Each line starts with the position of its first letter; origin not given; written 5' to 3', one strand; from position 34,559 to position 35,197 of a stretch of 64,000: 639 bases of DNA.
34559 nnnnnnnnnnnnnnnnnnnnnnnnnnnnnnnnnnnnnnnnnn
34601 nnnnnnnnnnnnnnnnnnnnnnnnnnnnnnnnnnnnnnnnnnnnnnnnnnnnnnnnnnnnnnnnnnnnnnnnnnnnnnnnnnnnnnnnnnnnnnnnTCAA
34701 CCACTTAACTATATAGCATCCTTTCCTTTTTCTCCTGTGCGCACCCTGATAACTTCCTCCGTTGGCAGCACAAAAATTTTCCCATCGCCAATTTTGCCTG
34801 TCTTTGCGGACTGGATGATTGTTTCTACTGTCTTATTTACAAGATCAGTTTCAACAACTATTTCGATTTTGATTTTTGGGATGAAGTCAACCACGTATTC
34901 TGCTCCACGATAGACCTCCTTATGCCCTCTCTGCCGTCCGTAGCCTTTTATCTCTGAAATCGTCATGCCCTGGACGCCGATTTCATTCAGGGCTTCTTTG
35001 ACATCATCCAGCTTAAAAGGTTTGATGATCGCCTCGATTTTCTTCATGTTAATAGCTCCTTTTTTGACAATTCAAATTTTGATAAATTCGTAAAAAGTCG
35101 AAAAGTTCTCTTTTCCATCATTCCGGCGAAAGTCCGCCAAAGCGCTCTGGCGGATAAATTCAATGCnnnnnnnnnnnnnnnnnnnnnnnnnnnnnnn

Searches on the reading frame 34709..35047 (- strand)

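Call 46: search_protein_families(library=pfam, proteins=[window:34709-35047:-], max_evalue=0.00001)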
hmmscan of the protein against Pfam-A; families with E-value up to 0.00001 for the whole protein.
window:34709-35047:- (112 aa): 1 family
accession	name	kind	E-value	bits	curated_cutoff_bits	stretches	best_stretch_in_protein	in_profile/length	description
PF00543.27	P-II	-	7.3e-34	116.6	25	1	1-106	1-102/102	Nitrogen regulatory protein P-II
